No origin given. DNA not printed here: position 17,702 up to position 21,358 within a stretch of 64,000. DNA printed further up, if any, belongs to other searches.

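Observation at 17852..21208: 1118-aa GH18 protein with variant catalytic motif and five accessory domains placed right after mreBC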

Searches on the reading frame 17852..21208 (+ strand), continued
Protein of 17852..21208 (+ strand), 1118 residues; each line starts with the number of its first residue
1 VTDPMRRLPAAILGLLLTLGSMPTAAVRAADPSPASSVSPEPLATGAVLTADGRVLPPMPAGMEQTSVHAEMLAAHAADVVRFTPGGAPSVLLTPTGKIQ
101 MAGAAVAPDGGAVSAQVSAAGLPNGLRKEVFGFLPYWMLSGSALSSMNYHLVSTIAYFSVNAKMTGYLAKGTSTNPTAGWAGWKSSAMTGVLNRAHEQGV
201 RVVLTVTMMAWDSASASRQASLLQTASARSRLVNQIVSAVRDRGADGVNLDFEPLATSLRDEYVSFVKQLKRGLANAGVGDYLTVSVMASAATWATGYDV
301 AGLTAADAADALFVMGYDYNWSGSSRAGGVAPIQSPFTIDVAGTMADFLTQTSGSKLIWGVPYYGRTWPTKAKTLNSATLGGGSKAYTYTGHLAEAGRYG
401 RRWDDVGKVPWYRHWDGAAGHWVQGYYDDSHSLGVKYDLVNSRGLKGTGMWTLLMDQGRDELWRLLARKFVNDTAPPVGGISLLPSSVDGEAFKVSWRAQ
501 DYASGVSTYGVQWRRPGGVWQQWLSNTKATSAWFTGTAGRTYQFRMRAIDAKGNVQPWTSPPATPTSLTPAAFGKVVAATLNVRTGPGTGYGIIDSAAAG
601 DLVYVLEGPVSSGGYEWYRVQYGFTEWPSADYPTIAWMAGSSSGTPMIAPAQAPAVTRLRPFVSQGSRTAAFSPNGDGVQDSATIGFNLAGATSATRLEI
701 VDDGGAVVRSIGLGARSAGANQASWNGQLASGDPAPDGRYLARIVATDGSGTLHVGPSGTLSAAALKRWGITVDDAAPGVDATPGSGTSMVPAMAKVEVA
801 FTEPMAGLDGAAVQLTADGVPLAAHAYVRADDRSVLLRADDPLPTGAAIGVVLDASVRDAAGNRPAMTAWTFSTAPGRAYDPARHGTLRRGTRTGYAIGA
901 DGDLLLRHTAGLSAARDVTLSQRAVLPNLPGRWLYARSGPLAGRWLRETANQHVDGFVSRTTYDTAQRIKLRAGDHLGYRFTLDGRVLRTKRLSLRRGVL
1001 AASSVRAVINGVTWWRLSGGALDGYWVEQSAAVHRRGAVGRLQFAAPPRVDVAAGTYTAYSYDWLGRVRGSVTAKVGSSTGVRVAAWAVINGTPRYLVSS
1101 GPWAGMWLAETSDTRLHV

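Call 11: find_homologous_proteins(query=window:17852-21208:+, max_evalue=0.00001)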
Query window:17852-21208:+ (1118 aa): 1698 proteins with E <= 0.00001 among 8000 candidates; the best 120 are listed.
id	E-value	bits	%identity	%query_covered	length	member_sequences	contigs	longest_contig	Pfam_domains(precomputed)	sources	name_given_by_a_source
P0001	0.0e+0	2481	100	100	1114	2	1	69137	PF13205.13,PF13860.13,PF00704.35,PF08239.18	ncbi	ncbi:MAG TPA: glycosyl hydrolase family 18 protein [Candidatus Limnocylindria bacterium]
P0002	0.0e+0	2159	86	100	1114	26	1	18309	PF13205.13,PF13860.13,PF00704.35,PF08239.18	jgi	jgi:spore germination protein YaaH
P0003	0.0e+0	1961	78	100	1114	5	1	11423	PF13205.13,PF13860.13,PF00704.35,PF08239.18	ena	-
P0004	0.0e+0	1915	77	100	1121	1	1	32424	PF13205.13,PF13860.13,PF00704.35,PF08239.18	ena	-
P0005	0.0e+0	1782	72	98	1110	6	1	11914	PF13205.13,PF13860.13,PF00704.35,PF19078.7,PF08239.18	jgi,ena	jgi:spore germination protein YaaH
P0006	0.0e+0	1769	72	100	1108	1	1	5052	PF13205.13,PF13860.13,PF00704.35,PF08239.18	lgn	-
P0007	0.0e+0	1751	72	100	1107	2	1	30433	PF13205.13,PF13860.13,PF00704.35,PF08239.18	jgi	jgi:spore germination protein YaaH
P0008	0.0e+0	1627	66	100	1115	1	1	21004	PF13205.13,PF13860.13,PF00704.35,PF08239.18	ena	-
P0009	0.0e+0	1570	64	100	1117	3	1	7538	PF13205.13,PF13860.13,PF00704.35,PF08239.18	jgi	jgi:spore germination protein YaaH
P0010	0.0e+0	1560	66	96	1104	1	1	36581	PF13205.13,PF13860.13,PF00704.35,PF08239.18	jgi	jgi:spore germination protein YaaH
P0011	0.0e+0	1542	64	100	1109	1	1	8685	PF13205.13,PF13860.13,PF00704.35,PF08239.18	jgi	jgi:spore germination protein YaaH/uncharacterized protein YraI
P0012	0.0e+0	1536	63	100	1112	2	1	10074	PF13205.13,PF13860.13,PF00704.35,PF08239.18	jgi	jgi:spore germination protein YaaH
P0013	0.0e+0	1532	64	100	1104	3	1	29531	PF13205.13,PF13860.13,PF00704.35,PF08239.18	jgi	jgi:spore germination protein YaaH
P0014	0.0e+0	1507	63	98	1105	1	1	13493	PF13205.13,PF13860.13,PF00704.35,PF08239.18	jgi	jgi:spore germination protein YaaH/uncharacterized protein YraI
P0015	0.0e+0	1501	63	97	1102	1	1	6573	PF13205.13,PF13860.13,PF00704.35,PF08239.18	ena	-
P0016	0.0e+0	1500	63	97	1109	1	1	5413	PF13860.13,PF00704.35,PF08239.18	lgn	-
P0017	0.0e+0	1495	63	100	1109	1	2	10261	PF13205.13,PF13860.13,PF00704.35,PF08239.18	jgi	jgi:spore germination protein YaaH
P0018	0.0e+0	1489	62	100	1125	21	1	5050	PF13205.13,PF13860.13,PF00704.35,PF08239.18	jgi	jgi:spore germination protein YaaH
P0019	0.0e+0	1476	61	97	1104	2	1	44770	PF13205.13,PF13860.13,PF00704.35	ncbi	ncbi:MAG: glycosyl hydrolase family 18 protein [Chloroflexota bacterium]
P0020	0.0e+0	1472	62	100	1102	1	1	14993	PF13205.13,PF13860.13,PF00704.35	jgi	jgi:spore germination protein YaaH/uncharacterized protein YraI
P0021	0.0e+0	1469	61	97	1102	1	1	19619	PF13205.13,PF13860.13,PF00704.35,PF08239.18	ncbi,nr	ncbi:MAG TPA: glycosyl hydrolase family 18 protein [Candidatus Limnocylindria bacterium]|nr:glycosyl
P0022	0.0e+0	1467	61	100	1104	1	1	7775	PF13205.13,PF13860.13,PF00704.35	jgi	jgi:spore germination protein YaaH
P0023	0.0e+0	1463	62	96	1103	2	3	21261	PF13205.13,PF13860.13,PF00704.35,PF08239.18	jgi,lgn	jgi:spore germination protein YaaH/uncharacterized protein YraI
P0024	0.0e+0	1462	61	97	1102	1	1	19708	PF13205.13,PF13860.13,PF00704.35,PF08239.18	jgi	jgi:spore germination protein YaaH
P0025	0.0e+0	1459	61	100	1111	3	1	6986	PF13205.13,PF13860.13,PF00704.35,PF08239.18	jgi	-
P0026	0.0e+0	1458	61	97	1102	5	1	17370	PF13205.13,PF13860.13,PF00704.35,PF08239.18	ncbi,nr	ncbi:MAG TPA: glycosyl hydrolase family 18 protein [Candidatus Limnocylindria bacterium]|nr:glycosyl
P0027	0.0e+0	1457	61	98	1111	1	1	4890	PF13205.13,PF13860.13,PF00704.35,PF08239.18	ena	-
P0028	0.0e+0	1450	61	97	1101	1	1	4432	PF13860.13,PF00704.35,PF08239.18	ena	-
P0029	0.0e+0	1450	61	97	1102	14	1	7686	PF13205.13,PF13860.13,PF00704.35,PF08239.18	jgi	jgi:spore germination protein YaaH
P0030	0.0e+0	1448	61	97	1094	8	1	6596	PF13205.13,PF13860.13,PF00704.35,PF08239.18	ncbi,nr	ncbi:MAG TPA: glycosyl hydrolase family 18 protein [Candidatus Limnocylindria bacterium]|nr:glycosyl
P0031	0.0e+0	1447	61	97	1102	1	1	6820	PF13205.13,PF13860.13,PF00704.35,PF08239.18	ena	-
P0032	0.0e+0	1447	60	100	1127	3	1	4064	PF13205.13,PF13860.13,PF00704.35,PF08239.18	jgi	jgi:spore germination protein YaaH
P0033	0.0e+0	1443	61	97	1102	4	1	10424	PF13205.13,PF13860.13,PF00704.35,PF08239.18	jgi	jgi:spore germination protein YaaH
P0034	0.0e+0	1442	61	100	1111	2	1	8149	PF13205.13,PF13860.13,PF00704.35,PF08239.18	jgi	jgi:spore germination protein YaaH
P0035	0.0e+0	1440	60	100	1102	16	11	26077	PF13205.13,PF13860.13,PF00704.35,PF08239.18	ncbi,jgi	ncbi:MAG TPA: glycosyl hydrolase family 18 protein [Candidatus Limnocylindria bacterium]|jgi:spore g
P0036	0.0e+0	1434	61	97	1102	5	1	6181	PF13205.13,PF13860.13,PF00704.35,PF08239.18,PF00041.28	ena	-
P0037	0.0e+0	1397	60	97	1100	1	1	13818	PF13205.13,PF13860.13,PF00704.35,PF08239.18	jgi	jgi:spore germination protein YaaH/uncharacterized protein YraI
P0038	0.0e+0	1369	64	87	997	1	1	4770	PF13205.13,PF13860.13,PF00704.35,PF08239.18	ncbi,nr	ncbi:MAG TPA: glycosyl hydrolase family 18 protein, partial [Candidatus Limnocylindria bacterium]|nr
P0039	0.0e+0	1342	80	67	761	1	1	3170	PF13860.13,PF00704.35,PF08239.18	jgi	-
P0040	0.0e+0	1321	58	97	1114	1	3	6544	PF13205.13,PF13860.13,PF00704.35,PF08239.18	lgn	-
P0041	0.0e+0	1291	57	97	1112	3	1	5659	PF13205.13,PF13860.13,PF00704.35,PF08239.18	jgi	jgi:spore germination protein YaaH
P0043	0.0e+0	1282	56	97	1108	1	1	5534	PF13205.13,PF13860.13,PF00704.35,PF08239.18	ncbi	ncbi:MAG TPA: glycosyl hydrolase family 18 protein [Candidatus Limnocylindria bacterium]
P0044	0.0e+0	1273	56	98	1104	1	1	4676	PF13205.13,PF13860.13,PF00704.35,PF08239.18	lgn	-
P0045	0.0e+0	1265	56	96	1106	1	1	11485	PF13585.13,PF13860.13,PF00704.35,PF08239.18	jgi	jgi:spore germination protein YaaH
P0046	0.0e+0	1242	55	97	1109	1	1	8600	PF13205.13,PF13860.13,PF00704.35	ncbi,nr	ncbi:MAG TPA: glycosyl hydrolase family 18 protein [Candidatus Limnocylindria bacterium]|nr:glycosyl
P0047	0.0e+0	1240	54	97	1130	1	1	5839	PF13205.13,PF13860.13,PF00704.35,PF08239.18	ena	-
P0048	0.0e+0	1232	54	97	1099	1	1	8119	PF13205.13,PF13860.13,PF00704.35,PF08239.18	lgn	-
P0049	0.0e+0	1229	54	97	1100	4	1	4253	PF13205.13,PF13860.13,PF00704.35,PF08239.18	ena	-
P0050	0.0e+0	1221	54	97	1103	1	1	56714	PF13205.13,PF13860.13,PF00704.35,PF19078.7,PF08239.18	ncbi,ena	-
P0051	0.0e+0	1217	55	97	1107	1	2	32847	PF13205.13,PF13860.13,PF00704.35,PF08239.18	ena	-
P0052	0.0e+0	1215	67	74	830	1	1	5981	PF13205.13,PF13860.13,PF00704.35,PF08239.18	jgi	jgi:hypothetical protein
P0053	0.0e+0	1205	52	99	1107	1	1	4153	PF13205.13,PF13860.13,PF00704.35,PF08239.18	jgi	jgi:spore germination protein YaaH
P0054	0.0e+0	1203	53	99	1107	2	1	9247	PF13205.13,PF13860.13,PF00704.35,PF08239.18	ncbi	-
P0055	0.0e+0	1201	53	97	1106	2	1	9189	PF13205.13,PF13860.13,PF00704.35,PF08239.18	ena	-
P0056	0.0e+0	1189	53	99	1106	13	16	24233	PF13205.13,PF13860.13,PF00704.35,PF08239.18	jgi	jgi:spore germination protein YaaH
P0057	0.0e+0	1188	54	97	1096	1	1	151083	PF13205.13,PF13860.13,PF00704.35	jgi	jgi:spore germination protein YaaH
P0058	0.0e+0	1187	59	85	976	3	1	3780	PF13205.13,PF13860.13,PF00704.35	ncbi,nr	ncbi:MAG TPA: glycosyl hydrolase family 18 protein, partial [Candidatus Limnocylindrales bacterium]|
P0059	0.0e+0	1182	52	97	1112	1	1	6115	PF13205.13,PF13860.13,PF00704.35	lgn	-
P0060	0.0e+0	1174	52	98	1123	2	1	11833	PF13205.13,PF13860.13,PF00704.35,PF08239.18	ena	-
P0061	0.0e+0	1169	51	97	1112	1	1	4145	PF13205.13,PF13860.13,PF00704.35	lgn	-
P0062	0.0e+0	1165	53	96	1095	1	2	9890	PF13205.13,PF13860.13,PF00704.35,PF19078.7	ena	-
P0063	0.0e+0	1146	52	96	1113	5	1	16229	PF13205.13,PF13860.13,PF00704.35,PF08239.18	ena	-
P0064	0.0e+0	1132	50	97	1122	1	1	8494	PF13205.13,PF13860.13,PF00704.35,PF08239.18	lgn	-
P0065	0.0e+0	1119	51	96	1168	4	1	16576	PF13205.13,PF13860.13,PF00704.35,PF08239.18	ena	-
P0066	0.0e+0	1116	52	95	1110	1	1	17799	PF13205.13,PF13860.13,PF00704.35,PF08239.18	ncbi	-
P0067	0.0e+0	1113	52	96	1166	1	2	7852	PF13205.13,PF13860.13,PF00704.35,PF00041.28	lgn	-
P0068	0.0e+0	1111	50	99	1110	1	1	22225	PF13585.13,PF13205.13,PF13860.13,PF00704.35,PF08239.18,PF00041.28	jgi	-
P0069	0.0e+0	1109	49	98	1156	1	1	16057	PF13205.13,PF13860.13,PF00704.35,PF08239.18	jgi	jgi:spore germination protein YaaH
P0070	0.0e+0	1103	50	96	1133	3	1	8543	PF13205.13,PF13860.13,PF00704.35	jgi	jgi:spore germination protein YaaH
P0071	0.0e+0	1097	50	98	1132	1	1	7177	PF13205.13,PF13860.13,PF00704.35,PF08239.18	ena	-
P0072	0.0e+0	1094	73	60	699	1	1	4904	PF00704.35,PF08239.18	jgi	jgi:spore germination protein YaaH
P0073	0.0e+0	1089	50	97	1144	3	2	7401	PF13205.13,PF13860.13,PF00704.35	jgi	jgi:spore germination protein YaaH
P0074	0.0e+0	1075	51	94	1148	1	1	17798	PF13205.13,PF13860.13,PF00704.35,PF08239.18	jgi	jgi:spore germination protein YaaH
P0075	0.0e+0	1074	51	95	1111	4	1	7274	PF13205.13,PF13860.13,PF00704.35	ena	-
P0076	0.0e+0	1064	50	93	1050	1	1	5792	PF13205.13,PF13860.13,PF00704.35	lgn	-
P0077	0.0e+0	1064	51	93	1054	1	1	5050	PF13205.13,PF13860.13,PF00704.35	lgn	-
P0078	0.0e+0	1061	51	96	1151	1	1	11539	PF13205.13,PF13860.13,PF00704.35,PF08239.18,PF00041.28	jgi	jgi:spore germination protein YaaH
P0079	0.0e+0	1056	49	99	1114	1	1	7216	PF13205.13,PF13860.13,PF00704.35,PF08239.18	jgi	jgi:spore germination protein YaaH/uncharacterized protein YraI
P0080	0.0e+0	1053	50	96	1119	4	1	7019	PF13205.13,PF13860.13,PF00704.35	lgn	-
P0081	0.0e+0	1051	52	90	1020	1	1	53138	PF13205.13,PF13860.13,PF00704.35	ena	-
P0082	0.0e+0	1050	49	97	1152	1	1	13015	PF13205.13,PF13860.13,PF00704.35,PF08239.18,PF00041.28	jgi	jgi:spore germination protein YaaH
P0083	0.0e+0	1049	50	94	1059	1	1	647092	PF13205.13,PF13860.13,PF00704.35,PF08239.18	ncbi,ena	-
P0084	0.0e+0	1047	48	98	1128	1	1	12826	PF13205.13,PF13860.13,PF00704.35,PF08239.18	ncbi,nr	ncbi:MAG TPA: glycosyl hydrolase family 18 protein [Candidatus Limnocylindria bacterium]|nr:glycosyl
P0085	0.0e+0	1033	58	77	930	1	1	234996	PF13205.13,PF13860.13,PF00704.35,PF08239.18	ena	-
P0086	0.0e+0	1031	49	96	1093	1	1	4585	PF13860.13,PF00704.35,PF08239.18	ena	-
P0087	0.0e+0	1023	48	99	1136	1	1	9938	PF13205.13,PF13860.13,PF00704.35,PF08239.18,PF00041.28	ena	-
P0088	0.0e+0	1019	48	96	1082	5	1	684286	PF13205.13,PF13860.13,PF00704.35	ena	-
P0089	0.0e+0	1017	46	99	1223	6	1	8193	PF13205.13,PF13860.13,PF00704.35,PF08239.18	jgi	-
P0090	1.6e-298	1012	63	66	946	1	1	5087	PF13860.13,PF00395.26,PF00704.35,PF08239.18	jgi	jgi:spore germination protein YaaH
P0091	1.9e-293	995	62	66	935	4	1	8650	PF13860.13,PF00395.26,PF00704.35,PF08239.18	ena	-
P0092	2.5e-287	974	45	100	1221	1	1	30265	PF13205.13,PF13860.13,PF00704.35,PF08239.18,PF00041.28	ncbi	ncbi:MAG: glycosyl hydrolase family 18 protein [Candidatus Limnocylindria bacterium]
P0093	1.5e-280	952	50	82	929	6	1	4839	PF13860.13,PF00704.35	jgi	jgi:spore germination protein YaaH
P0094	2.0e-278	945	54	76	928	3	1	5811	PF13860.13,PF00395.26,PF00704.35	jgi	jgi:spore germination protein YaaH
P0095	2.9e-277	941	47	92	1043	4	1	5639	PF13205.13,PF13860.13,PF00704.35,PF08239.18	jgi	jgi:spore germination protein YaaH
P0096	7.1e-274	930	47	91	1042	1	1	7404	PF13205.13,PF13860.13,PF00704.35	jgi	jgi:spore germination protein YaaH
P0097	1.5e-273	929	46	90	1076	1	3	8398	PF13205.13,PF13860.13,PF00704.35,PF08239.18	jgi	jgi:spore germination protein YaaH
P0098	5.1e-273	927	48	89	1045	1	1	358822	PF13205.13,PF13860.13,PF00704.35,PF08239.18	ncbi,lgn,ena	-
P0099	3.8e-272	924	48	92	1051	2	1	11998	PF13205.13,PF13860.13,PF00704.35,PF08239.18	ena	-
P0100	7.2e-272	923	48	90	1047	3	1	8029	PF13205.13,PF13860.13,PF00704.35,PF00041.28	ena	-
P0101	6.0e-271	920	49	88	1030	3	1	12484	PF13205.13,PF13860.13,PF00704.35,PF08239.18,PF00041.28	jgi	jgi:spore germination protein YaaH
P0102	2.5e-269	915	48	92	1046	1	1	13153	PF13205.13,PF13860.13,PF00704.35,PF08239.18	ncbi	-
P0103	5.6e-268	910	49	86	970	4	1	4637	PF13205.13,PF13860.13,PF00704.35,PF00041.28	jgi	jgi:spore germination protein YaaH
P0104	8.4e-268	910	47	92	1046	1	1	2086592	PF13205.13,PF13860.13,PF00704.35,PF00041.28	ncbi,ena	-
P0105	6.6e-266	903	48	92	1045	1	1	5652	PF13205.13,PF13860.13,PF00704.35,PF00041.28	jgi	jgi:spore germination protein YaaH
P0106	3.3e-264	898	47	91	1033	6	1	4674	PF13205.13,PF13860.13,PF00704.35,PF08239.18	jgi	-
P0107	3.3e-264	898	46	92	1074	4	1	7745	PF13205.13,PF13860.13,PF00704.35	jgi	jgi:spore germination protein YaaH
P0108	5.1e-264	897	46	91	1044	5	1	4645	PF13205.13,PF13860.13,PF00704.35,PF08239.18,PF00041.28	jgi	jgi:spore germination protein YaaH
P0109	1.5e-263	896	47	93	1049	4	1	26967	PF13205.13,PF13860.13,PF00704.35,PF08239.18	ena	-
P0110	3.0e-263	895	45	95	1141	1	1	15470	PF13585.13,PF13205.13,PF13860.13,PF00704.35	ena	-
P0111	6.3e-263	894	46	89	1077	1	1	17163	PF13205.13,PF13860.13,PF00704.35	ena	-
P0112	4.7e-262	891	48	89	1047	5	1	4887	PF13205.13,PF13860.13,PF00704.35,PF08239.18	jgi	jgi:spore germination protein YaaH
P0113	3.2e-261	888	47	90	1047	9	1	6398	PF13205.13,PF13860.13,PF00704.35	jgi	-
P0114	2.5e-260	885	45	99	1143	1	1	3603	PF13205.13,PF13860.13,PF00704.35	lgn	-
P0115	6.4e-260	884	47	90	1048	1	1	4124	PF13205.13,PF13860.13,PF00704.35,PF08239.18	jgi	-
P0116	1.9e-259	882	44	99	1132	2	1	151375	PF13205.13,PF13860.13,PF00704.35,PF08239.18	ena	-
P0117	2.3e-258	879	50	82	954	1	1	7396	PF13205.13,PF13860.13,PF00704.35,PF08239.18,PF00041.28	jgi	jgi:spore germination protein YaaH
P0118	5.4e-257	874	47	90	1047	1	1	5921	PF13205.13,PF13860.13,PF00704.35,PF08239.18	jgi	-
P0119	1.4e-256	873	47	92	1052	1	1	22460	PF13205.13,PF13860.13,PF00704.35,PF08239.18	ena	-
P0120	4.6e-256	871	47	88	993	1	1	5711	PF13205.13,PF13860.13,PF00704.35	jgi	jgi:spore germination protein YaaH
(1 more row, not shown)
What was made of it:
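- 19310..19534 (+): FN3-like domain (below threshold). PF00041 is precomputed on several orthologs (call 11).
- Closest known: Bacillus YdhD. Different: JGI's automatic name 'spore germination protein YaaH' (call 11) is therefore misleading.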

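Call 13: find_encoding_contigs(protein=P0104, flank=10000, max_places=2)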
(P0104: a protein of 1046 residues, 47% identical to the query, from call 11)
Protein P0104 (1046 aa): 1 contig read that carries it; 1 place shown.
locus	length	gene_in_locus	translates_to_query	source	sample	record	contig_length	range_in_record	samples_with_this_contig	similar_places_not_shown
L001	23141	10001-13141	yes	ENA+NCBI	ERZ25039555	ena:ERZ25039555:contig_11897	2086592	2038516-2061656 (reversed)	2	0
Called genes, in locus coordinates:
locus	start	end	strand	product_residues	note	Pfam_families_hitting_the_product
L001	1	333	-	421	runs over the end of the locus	PF07995:GSDH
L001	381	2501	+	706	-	PF11896:GlgE_dom_N_S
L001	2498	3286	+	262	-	PF00753:Lactamase_B (weak), PF13483:Lactamase_B_3, PF12706:Lactamase_B_2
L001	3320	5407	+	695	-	PF04020:Phage_holin_4_2, PF01663:Phosphodiest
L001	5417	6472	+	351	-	PF00022:Actin (faint), PF06723:MreB_Mbl, PF25216:Volactin (weak), PF11104:PilM_2 (faint), PF00012:HSP70, PF14450:FtsA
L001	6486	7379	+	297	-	PF04085:MreC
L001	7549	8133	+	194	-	-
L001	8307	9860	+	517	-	PF13205:Big_5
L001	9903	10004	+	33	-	-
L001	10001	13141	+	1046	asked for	PF00704:Glyco_hydro_18, PF00041:fn3 (faint), PF13860:FlgD_ig, PF13205:Big_5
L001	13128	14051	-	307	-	PF13439:Glyco_transf_4, PF13579:Glyco_trans_4_4, PF20706:GT4-conflict (faint), PF13692:Glyco_trans_1_4, PF00534:Glycos_transf_1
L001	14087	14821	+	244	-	PF01138:RNase_PH, PF03725:RNase_PH_C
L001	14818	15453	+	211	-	PF01725:Ham1p_like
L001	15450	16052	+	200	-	PF25084:LbH_EIF2B, PF14602:Hexapep_2 (faint), PF25087:GMPPB_C (weak), PF00132:Hexapep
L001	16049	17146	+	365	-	PF02350:Epimerase_2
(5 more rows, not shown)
